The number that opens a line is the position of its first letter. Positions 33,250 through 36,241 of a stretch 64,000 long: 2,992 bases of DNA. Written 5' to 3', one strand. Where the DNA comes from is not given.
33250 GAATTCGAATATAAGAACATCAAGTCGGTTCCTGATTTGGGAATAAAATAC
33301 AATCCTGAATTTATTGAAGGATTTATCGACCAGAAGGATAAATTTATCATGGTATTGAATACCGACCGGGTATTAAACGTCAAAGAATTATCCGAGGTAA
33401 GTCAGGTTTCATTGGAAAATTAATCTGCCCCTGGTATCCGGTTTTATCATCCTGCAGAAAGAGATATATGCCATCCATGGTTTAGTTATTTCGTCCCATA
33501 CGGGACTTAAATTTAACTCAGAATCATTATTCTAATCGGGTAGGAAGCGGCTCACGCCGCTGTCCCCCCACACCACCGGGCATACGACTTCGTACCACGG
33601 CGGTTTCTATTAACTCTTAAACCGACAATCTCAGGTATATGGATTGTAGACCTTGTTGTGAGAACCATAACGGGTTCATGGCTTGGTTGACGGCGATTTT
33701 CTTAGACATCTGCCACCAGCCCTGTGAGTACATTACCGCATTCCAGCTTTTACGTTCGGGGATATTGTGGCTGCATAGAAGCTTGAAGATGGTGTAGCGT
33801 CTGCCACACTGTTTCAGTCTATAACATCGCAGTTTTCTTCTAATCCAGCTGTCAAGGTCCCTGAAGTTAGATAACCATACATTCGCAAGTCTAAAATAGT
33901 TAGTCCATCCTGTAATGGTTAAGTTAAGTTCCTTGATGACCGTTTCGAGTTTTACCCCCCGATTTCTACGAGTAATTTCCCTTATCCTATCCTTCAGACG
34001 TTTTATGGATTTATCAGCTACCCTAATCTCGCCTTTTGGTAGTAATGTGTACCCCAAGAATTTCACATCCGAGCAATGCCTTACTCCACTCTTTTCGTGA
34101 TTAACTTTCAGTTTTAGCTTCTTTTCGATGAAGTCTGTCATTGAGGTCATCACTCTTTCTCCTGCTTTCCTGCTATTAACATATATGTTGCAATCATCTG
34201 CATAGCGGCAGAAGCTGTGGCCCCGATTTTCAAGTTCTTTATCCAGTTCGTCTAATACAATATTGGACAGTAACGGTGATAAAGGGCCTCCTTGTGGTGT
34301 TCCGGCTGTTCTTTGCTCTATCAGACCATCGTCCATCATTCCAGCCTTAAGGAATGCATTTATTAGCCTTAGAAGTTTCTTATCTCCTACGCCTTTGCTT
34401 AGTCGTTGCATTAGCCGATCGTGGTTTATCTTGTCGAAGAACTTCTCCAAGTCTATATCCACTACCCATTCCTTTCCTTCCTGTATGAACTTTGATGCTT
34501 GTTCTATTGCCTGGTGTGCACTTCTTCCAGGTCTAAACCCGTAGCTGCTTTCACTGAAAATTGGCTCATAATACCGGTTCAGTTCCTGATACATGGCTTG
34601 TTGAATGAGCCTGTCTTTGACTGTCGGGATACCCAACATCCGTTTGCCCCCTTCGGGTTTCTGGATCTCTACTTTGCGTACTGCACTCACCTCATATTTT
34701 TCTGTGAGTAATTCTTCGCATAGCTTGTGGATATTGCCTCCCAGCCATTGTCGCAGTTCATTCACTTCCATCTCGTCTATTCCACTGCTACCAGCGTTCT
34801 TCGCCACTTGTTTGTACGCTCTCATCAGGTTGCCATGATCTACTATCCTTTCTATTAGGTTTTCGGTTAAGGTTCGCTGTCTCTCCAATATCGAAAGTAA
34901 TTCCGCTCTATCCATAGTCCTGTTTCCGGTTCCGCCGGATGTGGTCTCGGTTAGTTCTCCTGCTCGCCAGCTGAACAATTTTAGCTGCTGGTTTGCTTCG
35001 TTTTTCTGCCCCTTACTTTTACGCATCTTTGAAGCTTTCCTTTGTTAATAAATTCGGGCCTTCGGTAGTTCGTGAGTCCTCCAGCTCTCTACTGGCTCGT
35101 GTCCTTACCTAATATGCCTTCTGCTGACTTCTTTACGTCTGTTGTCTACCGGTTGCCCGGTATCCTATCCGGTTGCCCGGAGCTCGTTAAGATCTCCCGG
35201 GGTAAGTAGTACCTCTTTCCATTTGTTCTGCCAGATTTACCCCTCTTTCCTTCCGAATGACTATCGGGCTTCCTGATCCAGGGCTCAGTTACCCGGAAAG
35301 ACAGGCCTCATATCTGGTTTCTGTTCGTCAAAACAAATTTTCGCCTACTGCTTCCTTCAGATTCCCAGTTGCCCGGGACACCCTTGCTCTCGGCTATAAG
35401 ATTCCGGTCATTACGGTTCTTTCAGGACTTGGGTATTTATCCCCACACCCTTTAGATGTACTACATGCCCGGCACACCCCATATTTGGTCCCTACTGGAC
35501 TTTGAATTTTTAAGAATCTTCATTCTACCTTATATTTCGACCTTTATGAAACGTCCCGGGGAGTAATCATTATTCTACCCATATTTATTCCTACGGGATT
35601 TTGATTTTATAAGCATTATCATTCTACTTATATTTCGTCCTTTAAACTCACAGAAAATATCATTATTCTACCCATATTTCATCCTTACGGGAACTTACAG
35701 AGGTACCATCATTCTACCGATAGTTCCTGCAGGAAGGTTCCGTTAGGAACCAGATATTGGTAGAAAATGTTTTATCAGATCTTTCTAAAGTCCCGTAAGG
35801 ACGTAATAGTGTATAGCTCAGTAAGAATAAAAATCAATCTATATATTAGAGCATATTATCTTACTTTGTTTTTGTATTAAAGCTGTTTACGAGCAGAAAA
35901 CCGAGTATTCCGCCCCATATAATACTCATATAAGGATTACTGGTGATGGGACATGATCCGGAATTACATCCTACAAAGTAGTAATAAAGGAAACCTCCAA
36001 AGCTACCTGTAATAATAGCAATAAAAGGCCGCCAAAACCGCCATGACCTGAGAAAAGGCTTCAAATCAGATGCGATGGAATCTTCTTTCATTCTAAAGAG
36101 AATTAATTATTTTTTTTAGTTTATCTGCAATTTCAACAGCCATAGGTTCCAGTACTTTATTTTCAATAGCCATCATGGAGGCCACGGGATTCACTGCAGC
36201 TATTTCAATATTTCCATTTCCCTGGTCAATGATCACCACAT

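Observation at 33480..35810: Group II intron with inferable exact boundaries, inserted in one unit of a tandem array of near-identical unoccupied target-like sites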

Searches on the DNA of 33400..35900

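Call 31: search_rna_families(source=window, start=33400, end=35900, threshold=evalue, max_evalue=5, show_alignments=5)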
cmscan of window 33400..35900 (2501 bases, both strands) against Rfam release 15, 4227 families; matches with E-value up to 5: 6.
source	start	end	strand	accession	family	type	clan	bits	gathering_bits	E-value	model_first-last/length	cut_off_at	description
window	35206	35378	-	RF02001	group-II-D1D4-3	Intron;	CL00102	136.6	32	1.7e-29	1-170/170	no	Group II catalytic intron D1-D4-3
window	35057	35167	-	RF01998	group-II-D1D4-1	Intron;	CL00102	42.4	35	1e-05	1-84/84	no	Group II catalytic intron D1-D4-1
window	33535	33605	-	RF00029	Intron_gpII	Intron;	-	34.1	40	0.00024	1-77/77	no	Group II catalytic intron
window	34336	34395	-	RF02948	cow-rumen-4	Gene; sRNA;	-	21.6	48.5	2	1-64/64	no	cow-rumen-4 RNA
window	35128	35302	+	RF02177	SMCR2_1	Gene; lncRNA;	-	17.6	50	3.1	1-159/159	no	Smith-Magenis syndrome chromosome region, candidate 2 conserved region 1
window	34187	34221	-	RF01323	CRISPR-DR10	Gene; CRISPR;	-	16.2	39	4.4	1-37/37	no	CRISPR RNA direct repeat element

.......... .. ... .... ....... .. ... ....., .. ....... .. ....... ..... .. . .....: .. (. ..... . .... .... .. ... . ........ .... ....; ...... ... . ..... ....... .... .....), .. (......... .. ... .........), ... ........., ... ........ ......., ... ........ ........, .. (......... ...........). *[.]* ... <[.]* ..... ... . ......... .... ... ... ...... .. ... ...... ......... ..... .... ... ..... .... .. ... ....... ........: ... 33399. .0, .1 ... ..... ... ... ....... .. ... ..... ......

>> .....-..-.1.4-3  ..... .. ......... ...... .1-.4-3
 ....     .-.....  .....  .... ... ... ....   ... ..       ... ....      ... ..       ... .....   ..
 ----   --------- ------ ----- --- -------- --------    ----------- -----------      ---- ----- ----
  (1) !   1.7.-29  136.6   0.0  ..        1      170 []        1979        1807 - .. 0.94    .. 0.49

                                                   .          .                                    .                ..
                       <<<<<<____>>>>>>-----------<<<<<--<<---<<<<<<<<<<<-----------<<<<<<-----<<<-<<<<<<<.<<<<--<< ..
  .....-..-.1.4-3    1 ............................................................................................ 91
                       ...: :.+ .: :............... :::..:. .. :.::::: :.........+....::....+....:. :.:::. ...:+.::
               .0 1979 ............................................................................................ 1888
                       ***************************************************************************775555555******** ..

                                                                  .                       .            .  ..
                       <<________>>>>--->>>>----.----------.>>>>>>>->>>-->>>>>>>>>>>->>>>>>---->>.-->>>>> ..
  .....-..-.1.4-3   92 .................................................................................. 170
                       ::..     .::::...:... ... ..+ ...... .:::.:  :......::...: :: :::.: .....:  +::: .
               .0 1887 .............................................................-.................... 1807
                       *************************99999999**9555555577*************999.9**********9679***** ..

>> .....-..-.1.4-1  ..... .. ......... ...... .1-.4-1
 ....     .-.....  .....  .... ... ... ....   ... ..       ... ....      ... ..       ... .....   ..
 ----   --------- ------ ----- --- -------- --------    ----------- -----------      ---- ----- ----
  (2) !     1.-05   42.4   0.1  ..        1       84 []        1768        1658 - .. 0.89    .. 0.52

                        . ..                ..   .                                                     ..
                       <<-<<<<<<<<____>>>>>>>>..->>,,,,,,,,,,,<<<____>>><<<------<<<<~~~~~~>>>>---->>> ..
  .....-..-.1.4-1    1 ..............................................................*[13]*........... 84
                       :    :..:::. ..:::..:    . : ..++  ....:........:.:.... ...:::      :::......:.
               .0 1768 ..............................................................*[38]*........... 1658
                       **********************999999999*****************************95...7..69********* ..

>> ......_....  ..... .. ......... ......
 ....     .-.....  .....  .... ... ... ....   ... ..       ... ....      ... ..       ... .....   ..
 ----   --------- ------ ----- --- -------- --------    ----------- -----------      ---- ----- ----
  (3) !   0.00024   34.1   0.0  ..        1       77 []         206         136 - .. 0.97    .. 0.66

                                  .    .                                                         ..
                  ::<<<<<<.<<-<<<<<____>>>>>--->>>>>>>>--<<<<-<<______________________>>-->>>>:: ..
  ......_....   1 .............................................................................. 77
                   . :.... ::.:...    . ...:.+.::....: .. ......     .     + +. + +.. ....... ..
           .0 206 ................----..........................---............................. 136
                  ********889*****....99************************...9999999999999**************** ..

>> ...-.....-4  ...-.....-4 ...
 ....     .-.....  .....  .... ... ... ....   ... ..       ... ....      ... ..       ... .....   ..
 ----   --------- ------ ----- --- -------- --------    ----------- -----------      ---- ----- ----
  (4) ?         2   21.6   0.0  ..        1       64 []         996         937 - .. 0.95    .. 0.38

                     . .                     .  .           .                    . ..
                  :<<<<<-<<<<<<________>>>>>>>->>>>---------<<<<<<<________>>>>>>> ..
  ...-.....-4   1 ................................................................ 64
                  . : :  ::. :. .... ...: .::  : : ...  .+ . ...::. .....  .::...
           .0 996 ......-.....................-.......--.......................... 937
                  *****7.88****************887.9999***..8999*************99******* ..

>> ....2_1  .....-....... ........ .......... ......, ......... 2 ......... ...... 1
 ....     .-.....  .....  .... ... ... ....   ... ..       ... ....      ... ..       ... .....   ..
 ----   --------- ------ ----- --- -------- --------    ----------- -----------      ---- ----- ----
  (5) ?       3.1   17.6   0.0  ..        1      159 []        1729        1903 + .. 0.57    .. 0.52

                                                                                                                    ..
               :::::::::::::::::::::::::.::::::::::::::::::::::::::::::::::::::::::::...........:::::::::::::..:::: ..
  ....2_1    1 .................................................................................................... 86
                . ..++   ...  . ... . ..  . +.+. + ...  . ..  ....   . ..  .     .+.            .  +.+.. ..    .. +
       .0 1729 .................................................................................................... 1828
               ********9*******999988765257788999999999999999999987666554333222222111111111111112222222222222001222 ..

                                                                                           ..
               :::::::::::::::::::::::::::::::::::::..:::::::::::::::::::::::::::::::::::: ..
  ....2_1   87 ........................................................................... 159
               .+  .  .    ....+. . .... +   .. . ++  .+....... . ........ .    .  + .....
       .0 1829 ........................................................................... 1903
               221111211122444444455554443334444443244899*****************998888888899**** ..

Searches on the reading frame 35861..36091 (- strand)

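Call 5: search_protein_families(library=pfam, proteins=[window:35861-36091:-])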
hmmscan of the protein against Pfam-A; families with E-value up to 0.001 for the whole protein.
window:35861-36091:- (76 aa): 1 family
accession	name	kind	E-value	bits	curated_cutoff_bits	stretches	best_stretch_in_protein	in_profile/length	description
PF19628.4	DUF6132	-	4.7e-06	26.6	23.2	1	24-67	10-53/60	Family of unknown function (DUF6132)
